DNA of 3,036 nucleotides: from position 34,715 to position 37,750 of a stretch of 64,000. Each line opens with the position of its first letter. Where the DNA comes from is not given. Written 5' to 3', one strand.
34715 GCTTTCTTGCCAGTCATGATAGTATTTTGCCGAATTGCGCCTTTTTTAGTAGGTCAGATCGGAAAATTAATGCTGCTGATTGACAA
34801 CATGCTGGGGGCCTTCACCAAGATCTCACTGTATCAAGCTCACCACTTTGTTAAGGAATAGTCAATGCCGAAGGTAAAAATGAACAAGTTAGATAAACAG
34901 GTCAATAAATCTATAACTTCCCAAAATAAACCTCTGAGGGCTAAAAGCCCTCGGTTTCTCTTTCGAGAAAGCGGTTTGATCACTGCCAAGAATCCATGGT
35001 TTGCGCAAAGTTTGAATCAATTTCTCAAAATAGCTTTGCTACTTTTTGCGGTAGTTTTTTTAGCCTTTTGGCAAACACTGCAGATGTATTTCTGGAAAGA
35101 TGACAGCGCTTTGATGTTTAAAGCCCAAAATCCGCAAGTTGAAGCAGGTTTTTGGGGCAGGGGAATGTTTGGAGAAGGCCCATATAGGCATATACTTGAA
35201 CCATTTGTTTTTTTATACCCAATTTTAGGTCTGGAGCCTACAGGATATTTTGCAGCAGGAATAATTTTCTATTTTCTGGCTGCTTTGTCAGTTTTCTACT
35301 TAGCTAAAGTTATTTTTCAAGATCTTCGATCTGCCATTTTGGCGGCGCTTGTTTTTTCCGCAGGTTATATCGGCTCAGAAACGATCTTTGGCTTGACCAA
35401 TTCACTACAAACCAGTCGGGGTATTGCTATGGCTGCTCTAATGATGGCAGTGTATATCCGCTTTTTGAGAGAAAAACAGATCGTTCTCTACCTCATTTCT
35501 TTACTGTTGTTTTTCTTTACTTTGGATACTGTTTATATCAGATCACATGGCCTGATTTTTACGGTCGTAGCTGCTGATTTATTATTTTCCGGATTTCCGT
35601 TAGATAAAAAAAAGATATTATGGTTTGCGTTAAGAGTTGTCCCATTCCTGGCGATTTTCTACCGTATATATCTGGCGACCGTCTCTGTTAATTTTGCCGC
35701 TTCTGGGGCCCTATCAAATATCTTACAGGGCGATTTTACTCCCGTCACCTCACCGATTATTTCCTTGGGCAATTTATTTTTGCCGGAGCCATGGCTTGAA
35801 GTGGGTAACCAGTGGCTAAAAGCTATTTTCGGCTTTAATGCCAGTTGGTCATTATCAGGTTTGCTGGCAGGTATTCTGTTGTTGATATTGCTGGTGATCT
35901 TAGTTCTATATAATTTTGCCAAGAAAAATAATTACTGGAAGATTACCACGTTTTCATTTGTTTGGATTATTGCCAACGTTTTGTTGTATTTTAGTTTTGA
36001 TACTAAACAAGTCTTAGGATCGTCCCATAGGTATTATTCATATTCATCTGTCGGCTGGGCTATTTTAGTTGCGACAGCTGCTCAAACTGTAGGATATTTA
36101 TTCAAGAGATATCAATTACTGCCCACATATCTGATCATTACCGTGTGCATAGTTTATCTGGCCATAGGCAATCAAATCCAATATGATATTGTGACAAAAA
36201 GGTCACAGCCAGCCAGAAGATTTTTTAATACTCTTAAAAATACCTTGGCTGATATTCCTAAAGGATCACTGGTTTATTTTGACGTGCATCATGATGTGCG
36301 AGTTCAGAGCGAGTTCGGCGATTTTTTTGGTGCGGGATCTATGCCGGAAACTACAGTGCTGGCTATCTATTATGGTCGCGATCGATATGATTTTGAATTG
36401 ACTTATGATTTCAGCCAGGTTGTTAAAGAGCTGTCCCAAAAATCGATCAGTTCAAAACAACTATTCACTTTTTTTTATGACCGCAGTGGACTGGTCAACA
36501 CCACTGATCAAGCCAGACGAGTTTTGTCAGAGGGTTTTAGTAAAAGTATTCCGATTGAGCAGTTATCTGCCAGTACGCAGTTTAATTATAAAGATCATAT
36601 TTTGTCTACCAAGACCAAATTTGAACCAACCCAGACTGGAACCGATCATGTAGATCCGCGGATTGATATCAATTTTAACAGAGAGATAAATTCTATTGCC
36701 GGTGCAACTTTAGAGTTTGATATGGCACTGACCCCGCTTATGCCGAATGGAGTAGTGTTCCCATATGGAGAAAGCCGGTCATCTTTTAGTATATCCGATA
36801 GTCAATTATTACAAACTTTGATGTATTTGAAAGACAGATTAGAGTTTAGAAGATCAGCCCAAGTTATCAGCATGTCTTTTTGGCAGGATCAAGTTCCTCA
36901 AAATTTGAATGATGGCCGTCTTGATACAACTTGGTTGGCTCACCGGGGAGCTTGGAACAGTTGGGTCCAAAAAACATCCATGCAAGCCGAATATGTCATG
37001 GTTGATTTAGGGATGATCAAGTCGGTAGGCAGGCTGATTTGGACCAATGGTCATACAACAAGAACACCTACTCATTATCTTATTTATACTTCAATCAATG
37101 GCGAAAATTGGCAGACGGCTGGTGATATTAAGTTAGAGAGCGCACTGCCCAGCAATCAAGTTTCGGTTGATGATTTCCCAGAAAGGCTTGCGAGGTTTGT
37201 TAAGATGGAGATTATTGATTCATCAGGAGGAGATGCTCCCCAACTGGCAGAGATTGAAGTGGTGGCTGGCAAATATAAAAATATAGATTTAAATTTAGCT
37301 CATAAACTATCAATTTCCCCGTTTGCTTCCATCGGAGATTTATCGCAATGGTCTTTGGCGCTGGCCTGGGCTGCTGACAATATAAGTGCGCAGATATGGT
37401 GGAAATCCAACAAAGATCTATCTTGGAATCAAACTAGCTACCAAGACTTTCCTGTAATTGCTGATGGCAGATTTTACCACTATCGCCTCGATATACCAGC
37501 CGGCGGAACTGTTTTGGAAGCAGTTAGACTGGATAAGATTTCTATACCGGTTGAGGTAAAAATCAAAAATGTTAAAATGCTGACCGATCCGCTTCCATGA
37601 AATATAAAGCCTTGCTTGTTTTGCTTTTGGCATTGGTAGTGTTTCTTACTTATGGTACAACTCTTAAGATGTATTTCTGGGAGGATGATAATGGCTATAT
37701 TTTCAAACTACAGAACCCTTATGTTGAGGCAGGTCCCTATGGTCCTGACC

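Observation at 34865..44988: Triplicated GT-C-like proteins fused to C-terminal F5/8 type C (discoidin) lectin domains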

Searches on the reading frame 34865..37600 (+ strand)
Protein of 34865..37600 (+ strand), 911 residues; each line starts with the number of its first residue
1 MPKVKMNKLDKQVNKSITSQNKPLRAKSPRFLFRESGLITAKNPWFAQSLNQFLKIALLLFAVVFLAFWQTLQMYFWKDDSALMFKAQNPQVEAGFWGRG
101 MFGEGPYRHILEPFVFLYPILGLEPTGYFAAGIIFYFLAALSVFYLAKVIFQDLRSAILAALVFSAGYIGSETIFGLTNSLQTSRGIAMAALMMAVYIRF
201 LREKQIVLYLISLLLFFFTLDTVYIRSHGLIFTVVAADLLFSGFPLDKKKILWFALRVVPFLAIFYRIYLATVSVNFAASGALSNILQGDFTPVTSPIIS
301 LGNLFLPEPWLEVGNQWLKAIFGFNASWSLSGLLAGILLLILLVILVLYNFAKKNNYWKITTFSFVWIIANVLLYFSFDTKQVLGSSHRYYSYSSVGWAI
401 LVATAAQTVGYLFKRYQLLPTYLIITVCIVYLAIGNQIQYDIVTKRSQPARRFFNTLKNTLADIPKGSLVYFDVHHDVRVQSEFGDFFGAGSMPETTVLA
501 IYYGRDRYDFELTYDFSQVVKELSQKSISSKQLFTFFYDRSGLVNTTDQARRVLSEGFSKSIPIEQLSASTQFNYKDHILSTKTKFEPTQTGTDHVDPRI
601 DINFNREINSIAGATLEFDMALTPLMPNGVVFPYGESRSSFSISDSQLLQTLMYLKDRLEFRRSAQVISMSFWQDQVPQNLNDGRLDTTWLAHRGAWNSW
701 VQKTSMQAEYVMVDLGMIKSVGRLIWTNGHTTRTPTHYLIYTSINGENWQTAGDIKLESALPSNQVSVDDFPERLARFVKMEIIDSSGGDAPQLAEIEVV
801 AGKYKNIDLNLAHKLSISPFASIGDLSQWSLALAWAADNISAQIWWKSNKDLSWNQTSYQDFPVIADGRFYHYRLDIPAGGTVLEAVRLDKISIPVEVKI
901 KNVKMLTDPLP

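Call 4: search_protein_families(library=pfam, proteins=[window:34865-37600:+], max_evalue=0.1)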
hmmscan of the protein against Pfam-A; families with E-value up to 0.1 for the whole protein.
window:34865-37600:+ (911 aa): 2 families
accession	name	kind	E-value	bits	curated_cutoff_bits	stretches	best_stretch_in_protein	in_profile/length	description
PF00754.31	F5_F8_type_C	-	1.2e-11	45.3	28.2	1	673-796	9-126/127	F5/8 type C domain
PF22633.2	F5_F8_type_C_2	-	4.7e-06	27.6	27.8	1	680-781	1-91/91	NedA-like, galactose-binding domain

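Call 5: search_protein_families(library=ncbifam, proteins=[window:34865-37600:+], max_evalue=0.1)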
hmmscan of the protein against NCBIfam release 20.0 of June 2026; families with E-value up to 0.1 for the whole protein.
window:34865-37600:+ (911 aa): 0 families

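Call 11: find_homologous_proteins(query=window:34865-37600:+)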
Query window:34865-37600:+ (911 aa): 21 proteins with E <= 0.001 among 8000 candidates.
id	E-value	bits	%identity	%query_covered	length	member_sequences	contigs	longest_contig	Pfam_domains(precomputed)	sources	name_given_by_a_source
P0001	0.0e+0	2058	100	100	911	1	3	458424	PF00754.32,PF22633.4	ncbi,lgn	-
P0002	0.0e+0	1561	75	100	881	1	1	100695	PF00754.32,PF22633.4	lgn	-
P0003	3.7e-261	887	48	93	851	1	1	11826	PF00754.32,PF22633.4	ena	-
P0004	4.4e-244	831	45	97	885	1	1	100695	PF00754.32,PF22633.4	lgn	-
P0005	1.6e-240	819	45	96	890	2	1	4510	PF00754.32,PF22633.4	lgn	-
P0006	6.6e-158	545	34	93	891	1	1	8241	PF00754.32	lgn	-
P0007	1.1e-156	541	33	93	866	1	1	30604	PF00754.32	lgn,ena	-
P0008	1.6e-155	538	34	94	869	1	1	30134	PF00754.32,PF22633.4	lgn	-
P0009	1.9e-155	537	33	93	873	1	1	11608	PF00754.32,PF22633.4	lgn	-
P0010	1.7e-146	508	34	94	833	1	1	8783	PF00754.32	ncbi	-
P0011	1.9e-142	494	33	92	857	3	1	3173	PF00754.32,PF22633.4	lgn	-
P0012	2.5e-136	474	32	92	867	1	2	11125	PF00754.32,PF22633.4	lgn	-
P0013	2.4e-129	451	32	93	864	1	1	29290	PF00754.32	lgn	-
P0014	1.1e-121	426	32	93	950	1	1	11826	PF00754.32,PF22633.4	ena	-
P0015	2.5e-121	424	31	94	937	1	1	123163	PF00754.32,PF22633.4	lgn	-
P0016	4.2e-113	397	40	29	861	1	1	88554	PF00754.32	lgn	-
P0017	2.9e-109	384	29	91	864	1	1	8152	PF00754.32,PF22633.4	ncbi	-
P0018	1.3e-108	382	30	95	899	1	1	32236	PF00754.32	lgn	-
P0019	9.1e-101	356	29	93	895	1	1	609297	PF00754.32,PF22633.4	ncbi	-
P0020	3.4e-99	351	31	85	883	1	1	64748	PF00754.32,PF22633.4,PF13231.13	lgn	-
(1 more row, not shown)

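Call 15: find_encoding_contigs(protein=P0001, flank=2000, max_places=3)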
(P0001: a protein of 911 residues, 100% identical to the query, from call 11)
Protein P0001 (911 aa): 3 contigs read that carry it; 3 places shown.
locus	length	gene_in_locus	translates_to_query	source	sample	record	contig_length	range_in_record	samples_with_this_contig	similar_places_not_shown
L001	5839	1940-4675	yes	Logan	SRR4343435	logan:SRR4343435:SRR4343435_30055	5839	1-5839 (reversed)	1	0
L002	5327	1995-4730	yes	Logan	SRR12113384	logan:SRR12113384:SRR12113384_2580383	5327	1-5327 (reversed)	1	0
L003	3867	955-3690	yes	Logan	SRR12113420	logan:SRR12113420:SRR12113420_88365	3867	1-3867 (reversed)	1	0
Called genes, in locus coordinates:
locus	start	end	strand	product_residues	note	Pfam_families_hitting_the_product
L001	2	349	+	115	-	?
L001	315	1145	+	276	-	PF13489:Methyltransf_23, PF03141:Methyltransf_29 (weak), PF08003:Methyltransf_9 (weak), PF13847:Methyltransf_31, PF08241:Methyltransf_11, PF08242:Methyltransf_12, PF13649:Methyltransf_25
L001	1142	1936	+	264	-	PF05148:Methyltransf_8 (faint), PF01209:Ubie_methyltran, PF13489:Methyltransf_23, PF05175:MTS (weak), PF13847:Methyltransf_31, PF08241:Methyltransf_11, PF08242:Methyltransf_12, PF13649:Methyltransf_25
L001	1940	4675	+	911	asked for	PF00754:F5_F8_type_C, PF22633:F5_F8_type_C_2 (weak)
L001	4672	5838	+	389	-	?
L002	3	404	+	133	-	?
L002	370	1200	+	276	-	PF13489:Methyltransf_23, PF03141:Methyltransf_29 (weak), PF08003:Methyltransf_9 (weak), PF13847:Methyltransf_31, PF08241:Methyltransf_11, PF08242:Methyltransf_12, PF13649:Methyltransf_25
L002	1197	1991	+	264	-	PF05148:Methyltransf_8 (faint), PF01209:Ubie_methyltran, PF13489:Methyltransf_23, PF05175:MTS (weak), PF13847:Methyltransf_31, PF08241:Methyltransf_11, PF08242:Methyltransf_12, PF13649:Methyltransf_25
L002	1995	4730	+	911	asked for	PF00754:F5_F8_type_C, PF22633:F5_F8_type_C_2 (weak)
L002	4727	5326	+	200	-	?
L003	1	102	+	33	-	?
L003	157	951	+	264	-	PF05148:Methyltransf_8 (faint), PF01209:Ubie_methyltran, PF13489:Methyltransf_23, PF05175:MTS (weak), PF13847:Methyltransf_31, PF08241:Methyltransf_11, PF08242:Methyltransf_12, PF13649:Methyltransf_25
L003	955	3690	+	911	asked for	PF00754:F5_F8_type_C, PF22633:F5_F8_type_C_2 (weak)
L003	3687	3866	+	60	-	?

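Call 34: predict_structure(alignment_id=A1)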
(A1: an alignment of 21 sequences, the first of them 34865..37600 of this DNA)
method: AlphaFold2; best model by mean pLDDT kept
length: 911 residues; sequences in the alignment: 21
mean_pLDDT: 84.4   pTM: 0.71
mean pLDDT of the five models: 84.4, 83.3, 83.2, 82.1, 81.7
residues with pLDDT >= 90: 377; 70-90: 440; 50-70: 51; < 50: 43
segments of 3 or more residues with pLDDT < 50: 1-43
pLDDT, mean of each block of 10 residues (from residue 1): 32 29 35 37 61 91 95 86 86 74 71 83 90 94 96 93 93 83 89 95 92 92 74 91 78 89 85 58 69 84 89 86 74 93 93 89 93 72 84 93 93 85 95 92 88 89 89 85 80 81 85 88 89 91 91 91 93 92 90 89 89 93 88 74 84 90 90 82 85 79 77 94 93 89 94 88 88 94 83 93 90 84 87 83 89 82 89 91 91 90 91 62
secondary structure, 60 per line:
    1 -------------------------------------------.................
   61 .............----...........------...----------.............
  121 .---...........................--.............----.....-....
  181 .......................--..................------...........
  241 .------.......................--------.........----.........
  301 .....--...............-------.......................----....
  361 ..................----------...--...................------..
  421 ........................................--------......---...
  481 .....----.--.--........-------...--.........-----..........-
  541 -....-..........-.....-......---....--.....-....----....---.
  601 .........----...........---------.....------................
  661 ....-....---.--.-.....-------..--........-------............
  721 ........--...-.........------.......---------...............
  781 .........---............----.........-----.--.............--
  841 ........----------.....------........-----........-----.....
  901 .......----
elements in order (helices of 4 or more, strands of 3 or more residues): H44-73 H78-88 H108-121 H125-151 H154-166 H171-175 H177-203 H206-223 H230-241 H248-270 H279-287 H292-305 H308-322 H330-352 H357-378 H394-412 H419-460 E469-474 H478-485 H496-503 E511-513 H516-524 E533-539 E542-545 H547-556 E558-562 E567-569 E573-576 E579-583 E585-588 E593-596 E600-609 E614-624 H635-638 H645-664 E666-669 H678-682 H694-701 E709-728 E735-743 E750-756 E766-786 E793-801 H809-817 H826-838 E841-848 E859-863 E870-877 E883-890 E896-907

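Call 39: search_protein_families(library=pfam, alignment_id=A4, max_evalue=0.01)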
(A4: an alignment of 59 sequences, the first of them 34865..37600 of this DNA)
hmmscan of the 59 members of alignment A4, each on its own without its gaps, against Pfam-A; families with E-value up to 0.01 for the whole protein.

A. member 1, window:34865-37600:+ (911 aa): 2 families
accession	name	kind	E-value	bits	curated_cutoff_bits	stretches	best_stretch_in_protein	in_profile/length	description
PF00754.31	F5_F8_type_C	-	1.2e-11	45.3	28.2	1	673-796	9-126/127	F5/8 type C domain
PF22633.2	F5_F8_type_C_2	-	4.7e-06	27.6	27.8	1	680-781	1-91/91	NedA-like, galactose-binding domain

B. families by the number of members that match (of 59 scanned): 11 families
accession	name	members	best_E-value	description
PF00754.31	F5_F8_type_C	48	9.1e-17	F5/8 type C domain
PF22633.2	F5_F8_type_C_2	42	1.4e-11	NedA-like, galactose-binding domain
PF13231.12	PMT_2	4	1.2e-05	Dolichyl-phosphate-mannose-protein mannosyltransferase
PF24607.1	CBM_AftD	4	0.0021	Arabinofuranosyltransferase D, third carbohydrate binding module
PF00535.33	Glycos_transf_2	2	3.3e-21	Glycosyl transferase family 2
PF13641.12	Glyco_tranf_2_3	1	2.2e-05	Glycosyltransferase like family 2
PF05940.17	NnrS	1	0.0017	NnrS protein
PF11992.13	TgpA_N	1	0.0018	TgpA N-terminal domain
PF19727.4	DUF6219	1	0.0043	Family of unknown function (DUF6219)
PF18422.6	TNFR_16_TM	1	0.0089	Tumor necrosis factor receptor member 16 trans-membrane domain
PF07738.19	Sad1_UNC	1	0.0092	Sad1 / UNC-like C-terminal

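Call 42: find_related_loci(query=A1, collection=genome_contigs, flank=10000)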
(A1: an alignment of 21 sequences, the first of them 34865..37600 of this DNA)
Query A1 (911 aa) in genome_contigs; peptide patterns used: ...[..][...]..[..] (x = any residue, [..] = any of these).
25 stretches matched a pattern; 3 encode a relative of the query (tblastn E <= 1e-3); 3 distinct loci.
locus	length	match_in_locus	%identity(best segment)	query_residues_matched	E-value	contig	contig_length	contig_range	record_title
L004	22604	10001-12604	31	67-905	4e-116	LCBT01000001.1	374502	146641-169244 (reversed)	MAG: Candidatus Daviesbacteria bacterium GW2011_GWA1_41_61 UU73_C0001, whole genome shotgun sequence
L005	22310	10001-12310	27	46-905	2e-88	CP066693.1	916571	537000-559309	MAG: Candidatus Woesebacteria bacterium isolate NC_groundwater_896_Pr1_S2p5_35_35 chromosome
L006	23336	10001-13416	34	48-902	3e-165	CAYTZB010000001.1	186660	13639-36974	MAG TPA_asm: uncultured Gammaproteobacteria bacterium isolate binchicken_co134_900 genome assembly, contig: NODE_177_len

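Call 58: fold_search(model_id=the predicted structure, library=pdb)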
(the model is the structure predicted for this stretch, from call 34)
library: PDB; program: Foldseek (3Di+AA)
matches with E <= 10: 1019; with E <= 0.001: 191
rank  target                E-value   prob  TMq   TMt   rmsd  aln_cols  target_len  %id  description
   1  6w98_A                4.2e-08  1.00  0.26  0.19  30.0      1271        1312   10  Single-Particle Cryo-EM Structure of Arabinofuranosyltransferase AftD from Mycobacteria (released 2020-05-13)
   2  6wbx                  2.5e-07  1.00  0.23  0.18  30.5      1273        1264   11  Single-Particle Cryo-EM Structure of Arabinofuranosyltransferase AftD from Mycobacteria, Mutant R1389S Class 1 (released 2020-05-13)
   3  7nsn_A                2.6e-07  1.00  0.15  0.10  12.8       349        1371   14  Multi-domain GH92 alpha-1,2-mannosidase from Neobacillus novalis: mannoimidazole complex (released 2022-09-21)
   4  4a44                  3.4e-07  1.00  0.14  0.82   3.2       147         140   17  CpGH89CBM32-5, from Clostridium perfringens, in complex with the Tn Antigen (released 2012-04-04)
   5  2v5d                  3.8e-07  1.00  0.13  0.17   3.5       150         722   17  Structure of a Family 84 Glycoside Hydrolase and a Family 32 Carbohydrate-Binding Module in Tandem from Clostridium perf (released 2009-01-27)
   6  4a41                  5.9e-07  1.00  0.13  0.82   2.1       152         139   16  CpGH89CBM32-5, from Clostridium perfringens, in complex with galactose (released 2012-04-04)
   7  2bzd_C                5.9e-07  1.00  0.14  0.21  14.1       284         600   15  Galactose recognition by the carbohydrate-binding module of a bacterial sialidase. (released 2005-08-19)
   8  1eut                  6.2e-07  1.00  0.14  0.21  10.8       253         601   15  SIALIDASE, LARGE 68KD FORM, COMPLEXED WITH GALACTOSE (released 1997-01-11)
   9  2v72                  1.3e-06  1.00  0.13  0.79   3.0       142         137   20  The structure of the family 32 CBM from C. perfringens NanJ in complex with galactose (released 2007-08-21)
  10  2vc9                  1.5e-06  1.00  0.13  0.13   2.6       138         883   21  Family 89 Glycoside Hydrolase from Clostridium perfringens in complex with 2-acetamido-1,2-dideoxynojirmycin (released 2008-03-18)
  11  6wby                  1.5e-06  1.00  0.24  0.19  20.4       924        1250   12  Single-Particle Cryo-EM Structure of Arabinofuranosyltransferase AftD from Mycobacteria, Mutant R1389S Class 2 (released 2020-05-13)
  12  2vca                  1.9e-06  1.00  0.13  0.14   2.5       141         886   20  Family 89 glycoside hydrolase from Clostridium perfringens in complex with beta-N-acetyl-D-glucosamine (released 2008-03-18)
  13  4a4a_A                2.0e-06  1.00  0.13  0.14   2.5       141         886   20  CpGH89 (E483Q, E601Q), from Clostridium perfringens, in complex with its substrate GlcNAc-alpha-1,4-galactose (released 2012-04-04)
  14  2j7m_A                2.3e-06  1.00  0.13  0.73   3.9       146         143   17  Characterization of a Family 32 CBM (released 2006-10-16)
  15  2vcb                  2.4e-06  1.00  0.13  0.14  24.0       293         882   14  Family 89 Glycoside Hydrolase from Clostridium perfringens in complex with PUGNAc (released 2008-03-18)
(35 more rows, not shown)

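Call 62: list_cluster_members(proteins=[window:34865-37600:+, window:37597-40455:+, window:42301-44988:+, P0010, P0017, P0019])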
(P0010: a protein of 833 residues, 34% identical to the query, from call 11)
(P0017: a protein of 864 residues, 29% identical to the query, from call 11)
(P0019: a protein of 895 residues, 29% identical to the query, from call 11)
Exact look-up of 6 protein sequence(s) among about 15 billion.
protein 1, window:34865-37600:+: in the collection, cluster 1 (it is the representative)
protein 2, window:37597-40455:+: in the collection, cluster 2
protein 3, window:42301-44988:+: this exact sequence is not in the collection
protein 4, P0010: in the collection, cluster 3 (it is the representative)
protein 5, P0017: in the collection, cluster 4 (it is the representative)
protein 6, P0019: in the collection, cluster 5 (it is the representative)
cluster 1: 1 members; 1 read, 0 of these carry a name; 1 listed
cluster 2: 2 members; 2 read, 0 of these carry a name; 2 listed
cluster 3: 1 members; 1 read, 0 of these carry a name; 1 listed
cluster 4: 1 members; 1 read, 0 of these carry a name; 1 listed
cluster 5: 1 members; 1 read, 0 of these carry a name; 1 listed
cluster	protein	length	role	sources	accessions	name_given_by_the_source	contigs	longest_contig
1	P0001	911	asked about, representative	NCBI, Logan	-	-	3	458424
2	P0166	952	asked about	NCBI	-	-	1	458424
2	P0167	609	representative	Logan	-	-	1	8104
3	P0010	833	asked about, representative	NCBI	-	-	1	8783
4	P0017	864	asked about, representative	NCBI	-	-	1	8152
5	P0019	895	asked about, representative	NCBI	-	-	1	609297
